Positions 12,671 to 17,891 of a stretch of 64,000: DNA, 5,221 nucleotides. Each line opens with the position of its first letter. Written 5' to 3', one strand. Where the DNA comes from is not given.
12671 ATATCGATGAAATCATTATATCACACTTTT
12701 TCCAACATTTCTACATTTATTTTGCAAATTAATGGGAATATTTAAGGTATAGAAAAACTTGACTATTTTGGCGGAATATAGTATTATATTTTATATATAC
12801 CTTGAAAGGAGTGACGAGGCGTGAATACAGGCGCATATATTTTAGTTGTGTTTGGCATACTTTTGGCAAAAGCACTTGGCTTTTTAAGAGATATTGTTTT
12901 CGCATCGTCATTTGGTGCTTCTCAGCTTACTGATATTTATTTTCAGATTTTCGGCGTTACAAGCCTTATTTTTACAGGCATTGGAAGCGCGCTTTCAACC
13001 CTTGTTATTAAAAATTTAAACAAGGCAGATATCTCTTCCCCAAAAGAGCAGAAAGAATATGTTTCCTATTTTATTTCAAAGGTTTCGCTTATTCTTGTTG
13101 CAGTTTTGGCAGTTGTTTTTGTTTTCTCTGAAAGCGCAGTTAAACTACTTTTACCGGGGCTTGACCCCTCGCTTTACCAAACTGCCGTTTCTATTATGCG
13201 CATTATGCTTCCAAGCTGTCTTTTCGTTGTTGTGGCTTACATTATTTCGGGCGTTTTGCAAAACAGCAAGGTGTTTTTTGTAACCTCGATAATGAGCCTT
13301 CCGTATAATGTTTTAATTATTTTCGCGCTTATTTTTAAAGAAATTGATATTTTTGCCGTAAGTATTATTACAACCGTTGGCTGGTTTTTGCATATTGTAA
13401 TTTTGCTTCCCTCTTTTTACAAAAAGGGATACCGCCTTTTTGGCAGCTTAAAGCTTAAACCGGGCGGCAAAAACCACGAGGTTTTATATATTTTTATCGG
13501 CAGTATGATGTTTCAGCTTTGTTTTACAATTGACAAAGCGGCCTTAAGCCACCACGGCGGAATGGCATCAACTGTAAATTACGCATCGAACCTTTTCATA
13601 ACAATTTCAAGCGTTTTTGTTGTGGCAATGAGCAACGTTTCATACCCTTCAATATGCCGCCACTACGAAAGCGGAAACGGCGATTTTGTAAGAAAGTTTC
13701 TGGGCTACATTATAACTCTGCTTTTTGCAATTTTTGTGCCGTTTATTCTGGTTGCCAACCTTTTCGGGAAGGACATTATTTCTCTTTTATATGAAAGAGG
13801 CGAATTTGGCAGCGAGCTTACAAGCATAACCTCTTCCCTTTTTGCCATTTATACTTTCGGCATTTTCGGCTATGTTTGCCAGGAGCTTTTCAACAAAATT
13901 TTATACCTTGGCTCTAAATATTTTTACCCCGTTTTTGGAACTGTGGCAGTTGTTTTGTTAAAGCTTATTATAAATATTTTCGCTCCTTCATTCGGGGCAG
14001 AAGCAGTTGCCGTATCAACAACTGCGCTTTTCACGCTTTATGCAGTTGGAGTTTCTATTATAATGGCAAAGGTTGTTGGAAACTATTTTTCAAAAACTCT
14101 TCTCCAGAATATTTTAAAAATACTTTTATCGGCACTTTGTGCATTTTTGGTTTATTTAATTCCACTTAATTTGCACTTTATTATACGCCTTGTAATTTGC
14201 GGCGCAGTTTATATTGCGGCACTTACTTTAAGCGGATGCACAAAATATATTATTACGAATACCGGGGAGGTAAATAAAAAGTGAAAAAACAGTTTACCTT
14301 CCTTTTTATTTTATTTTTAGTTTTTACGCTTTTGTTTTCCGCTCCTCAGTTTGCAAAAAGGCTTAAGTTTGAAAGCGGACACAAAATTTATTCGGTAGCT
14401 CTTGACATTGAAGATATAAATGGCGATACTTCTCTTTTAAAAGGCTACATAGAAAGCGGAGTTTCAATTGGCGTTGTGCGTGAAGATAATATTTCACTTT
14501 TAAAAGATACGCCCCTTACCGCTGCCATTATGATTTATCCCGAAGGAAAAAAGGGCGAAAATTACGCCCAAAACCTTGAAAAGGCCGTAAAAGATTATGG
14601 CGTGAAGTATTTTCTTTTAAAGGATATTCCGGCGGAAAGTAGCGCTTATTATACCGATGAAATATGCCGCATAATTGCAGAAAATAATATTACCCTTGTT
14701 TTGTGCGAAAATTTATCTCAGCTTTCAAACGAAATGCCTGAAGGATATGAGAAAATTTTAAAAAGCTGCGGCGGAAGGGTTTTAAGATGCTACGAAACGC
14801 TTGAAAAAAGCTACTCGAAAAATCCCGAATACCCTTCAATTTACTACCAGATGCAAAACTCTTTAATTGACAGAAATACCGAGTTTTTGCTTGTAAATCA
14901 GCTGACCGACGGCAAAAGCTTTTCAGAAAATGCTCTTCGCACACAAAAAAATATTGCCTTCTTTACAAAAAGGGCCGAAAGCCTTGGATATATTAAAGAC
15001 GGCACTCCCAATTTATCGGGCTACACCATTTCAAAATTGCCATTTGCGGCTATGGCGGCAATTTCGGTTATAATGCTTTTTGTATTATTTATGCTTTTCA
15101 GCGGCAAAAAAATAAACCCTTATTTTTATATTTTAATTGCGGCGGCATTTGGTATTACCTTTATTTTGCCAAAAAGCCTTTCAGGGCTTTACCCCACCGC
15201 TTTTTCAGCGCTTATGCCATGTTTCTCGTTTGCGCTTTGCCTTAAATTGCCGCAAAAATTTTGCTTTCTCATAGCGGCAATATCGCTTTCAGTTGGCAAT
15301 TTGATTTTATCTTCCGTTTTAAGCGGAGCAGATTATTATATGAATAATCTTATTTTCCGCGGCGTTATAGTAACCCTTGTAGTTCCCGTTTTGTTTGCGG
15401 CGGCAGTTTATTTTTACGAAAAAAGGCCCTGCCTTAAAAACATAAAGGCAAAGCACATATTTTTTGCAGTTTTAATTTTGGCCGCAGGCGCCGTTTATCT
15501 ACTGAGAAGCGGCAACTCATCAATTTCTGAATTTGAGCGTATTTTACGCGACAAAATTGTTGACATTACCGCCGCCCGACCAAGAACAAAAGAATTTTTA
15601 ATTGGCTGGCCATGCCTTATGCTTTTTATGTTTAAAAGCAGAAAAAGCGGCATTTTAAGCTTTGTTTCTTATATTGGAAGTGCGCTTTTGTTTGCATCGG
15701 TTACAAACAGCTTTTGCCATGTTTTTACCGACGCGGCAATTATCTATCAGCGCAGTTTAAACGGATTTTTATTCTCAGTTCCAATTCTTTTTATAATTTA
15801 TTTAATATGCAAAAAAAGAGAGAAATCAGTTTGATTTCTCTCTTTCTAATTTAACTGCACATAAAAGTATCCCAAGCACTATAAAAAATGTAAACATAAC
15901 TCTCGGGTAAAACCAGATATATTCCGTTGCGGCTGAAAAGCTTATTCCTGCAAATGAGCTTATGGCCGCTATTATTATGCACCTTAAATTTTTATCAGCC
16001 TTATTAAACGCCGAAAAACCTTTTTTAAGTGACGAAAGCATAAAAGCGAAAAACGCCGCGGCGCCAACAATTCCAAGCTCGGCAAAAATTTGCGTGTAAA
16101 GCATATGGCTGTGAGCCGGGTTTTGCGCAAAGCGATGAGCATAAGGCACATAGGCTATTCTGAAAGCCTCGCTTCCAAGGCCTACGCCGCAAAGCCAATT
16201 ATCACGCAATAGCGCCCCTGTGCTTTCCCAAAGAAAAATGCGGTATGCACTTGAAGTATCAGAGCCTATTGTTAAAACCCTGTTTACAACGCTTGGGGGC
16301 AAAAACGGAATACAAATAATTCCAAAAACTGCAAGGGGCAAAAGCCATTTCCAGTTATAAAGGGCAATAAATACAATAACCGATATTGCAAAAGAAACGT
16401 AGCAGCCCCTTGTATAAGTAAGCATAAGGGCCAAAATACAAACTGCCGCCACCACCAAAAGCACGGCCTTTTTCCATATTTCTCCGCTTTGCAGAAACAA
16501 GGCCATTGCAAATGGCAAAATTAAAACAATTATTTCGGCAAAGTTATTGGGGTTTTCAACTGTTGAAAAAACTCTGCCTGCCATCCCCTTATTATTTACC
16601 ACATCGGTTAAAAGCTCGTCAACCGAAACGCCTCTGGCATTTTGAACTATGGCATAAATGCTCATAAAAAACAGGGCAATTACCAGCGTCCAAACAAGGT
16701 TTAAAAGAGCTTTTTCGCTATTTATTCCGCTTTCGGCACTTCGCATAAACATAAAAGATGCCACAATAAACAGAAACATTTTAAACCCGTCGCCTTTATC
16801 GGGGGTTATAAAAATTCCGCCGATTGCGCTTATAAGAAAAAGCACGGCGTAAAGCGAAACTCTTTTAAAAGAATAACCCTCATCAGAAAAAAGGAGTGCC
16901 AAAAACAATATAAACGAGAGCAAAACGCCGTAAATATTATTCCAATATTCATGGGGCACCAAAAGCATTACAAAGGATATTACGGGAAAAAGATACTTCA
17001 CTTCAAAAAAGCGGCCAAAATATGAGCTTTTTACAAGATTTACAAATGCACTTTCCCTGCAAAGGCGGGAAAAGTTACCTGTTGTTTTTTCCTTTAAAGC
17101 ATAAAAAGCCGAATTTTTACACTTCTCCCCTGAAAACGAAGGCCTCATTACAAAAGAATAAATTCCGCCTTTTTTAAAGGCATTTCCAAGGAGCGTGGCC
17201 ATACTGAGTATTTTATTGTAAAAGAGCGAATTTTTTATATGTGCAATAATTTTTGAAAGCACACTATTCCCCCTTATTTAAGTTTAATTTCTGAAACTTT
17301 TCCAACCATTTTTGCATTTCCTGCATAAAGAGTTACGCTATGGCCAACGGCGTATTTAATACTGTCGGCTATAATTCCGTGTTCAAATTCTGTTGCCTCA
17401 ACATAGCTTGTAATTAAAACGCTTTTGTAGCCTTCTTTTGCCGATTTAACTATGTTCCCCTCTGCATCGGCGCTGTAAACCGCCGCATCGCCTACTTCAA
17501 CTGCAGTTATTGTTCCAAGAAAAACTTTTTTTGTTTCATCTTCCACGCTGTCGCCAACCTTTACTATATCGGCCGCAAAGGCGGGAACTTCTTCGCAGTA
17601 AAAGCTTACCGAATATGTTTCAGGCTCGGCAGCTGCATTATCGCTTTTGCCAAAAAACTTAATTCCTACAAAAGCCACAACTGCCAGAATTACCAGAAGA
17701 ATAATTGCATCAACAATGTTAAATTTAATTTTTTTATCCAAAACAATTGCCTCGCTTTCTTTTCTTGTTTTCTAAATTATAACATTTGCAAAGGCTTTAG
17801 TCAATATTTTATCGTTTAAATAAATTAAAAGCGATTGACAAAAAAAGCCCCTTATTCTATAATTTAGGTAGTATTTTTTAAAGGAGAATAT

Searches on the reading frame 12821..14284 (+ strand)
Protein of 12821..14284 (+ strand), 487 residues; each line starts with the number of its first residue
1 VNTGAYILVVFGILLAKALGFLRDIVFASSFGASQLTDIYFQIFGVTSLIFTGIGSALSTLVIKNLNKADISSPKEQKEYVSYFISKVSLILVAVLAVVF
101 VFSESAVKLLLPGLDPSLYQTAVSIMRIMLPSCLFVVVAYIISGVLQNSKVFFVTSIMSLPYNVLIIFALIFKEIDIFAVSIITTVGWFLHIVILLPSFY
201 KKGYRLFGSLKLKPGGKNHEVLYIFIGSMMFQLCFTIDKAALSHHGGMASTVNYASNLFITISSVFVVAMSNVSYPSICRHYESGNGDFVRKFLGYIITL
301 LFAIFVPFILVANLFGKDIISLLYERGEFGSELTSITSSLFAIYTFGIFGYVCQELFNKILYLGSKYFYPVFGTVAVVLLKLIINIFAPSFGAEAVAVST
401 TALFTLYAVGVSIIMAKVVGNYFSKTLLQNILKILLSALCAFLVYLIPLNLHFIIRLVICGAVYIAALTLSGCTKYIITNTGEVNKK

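Call 45: search_protein_families(library=pfam, proteins=[window:12821-14284:+])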
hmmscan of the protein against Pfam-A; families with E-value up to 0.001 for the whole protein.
window:12821-14284:+ (487 aa): 2 families
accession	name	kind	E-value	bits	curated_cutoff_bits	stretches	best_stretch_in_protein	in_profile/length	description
PF03023.19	MurJ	-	2.2e-41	142.4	27.4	1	27-447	1-432/451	Lipid II flippase MurJ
PF01554.23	MatE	-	3.9e-11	43.4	24.9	2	18-160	10-149/161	MatE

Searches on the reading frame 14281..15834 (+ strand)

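Call 45: search_protein_families(library=pfam, proteins=[window:14281-15834:+])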
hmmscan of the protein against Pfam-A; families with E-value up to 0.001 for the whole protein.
window:14281-15834:+ (517 aa): 1 family
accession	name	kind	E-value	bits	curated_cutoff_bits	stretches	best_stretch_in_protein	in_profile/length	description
PF18949.5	DUF5693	-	3.3e-56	191.5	29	1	67-511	131-606/609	Family of unknown function (DUF5693)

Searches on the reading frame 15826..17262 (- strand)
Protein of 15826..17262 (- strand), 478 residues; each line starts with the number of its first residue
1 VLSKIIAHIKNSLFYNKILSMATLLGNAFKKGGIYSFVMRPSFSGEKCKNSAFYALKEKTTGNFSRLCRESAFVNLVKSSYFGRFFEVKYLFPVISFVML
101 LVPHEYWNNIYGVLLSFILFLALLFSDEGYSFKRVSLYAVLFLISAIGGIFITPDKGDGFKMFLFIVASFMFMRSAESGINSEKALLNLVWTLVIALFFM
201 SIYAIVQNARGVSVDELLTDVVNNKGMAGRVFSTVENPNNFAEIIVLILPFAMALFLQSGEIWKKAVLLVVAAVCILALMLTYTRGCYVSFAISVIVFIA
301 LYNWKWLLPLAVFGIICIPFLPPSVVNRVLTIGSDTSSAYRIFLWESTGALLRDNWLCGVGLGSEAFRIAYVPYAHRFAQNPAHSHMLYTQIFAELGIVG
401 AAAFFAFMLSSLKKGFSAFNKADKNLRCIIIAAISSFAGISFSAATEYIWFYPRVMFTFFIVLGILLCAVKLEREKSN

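Call 45: search_protein_families(library=pfam, proteins=[window:15826-17262:-])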
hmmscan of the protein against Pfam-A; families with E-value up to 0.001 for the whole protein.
window:15826-17262:- (478 aa): 1 family
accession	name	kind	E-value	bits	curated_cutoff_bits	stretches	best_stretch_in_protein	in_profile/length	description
PF04932.20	Wzy_C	-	1.4e-18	67.5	31.7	1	271-405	2-149/149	O-Antigen ligase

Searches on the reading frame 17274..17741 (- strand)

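Call 45: search_protein_families(library=pfam, proteins=[window:17274-17741:-])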
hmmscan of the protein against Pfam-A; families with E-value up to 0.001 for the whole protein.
window:17274-17741:- (155 aa): 1 family
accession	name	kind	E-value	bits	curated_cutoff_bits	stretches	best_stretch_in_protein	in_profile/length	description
PF14221.11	DUF4330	-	1.2e-21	78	27.6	1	6-152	13-166/167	Domain of unknown function (DUF4330)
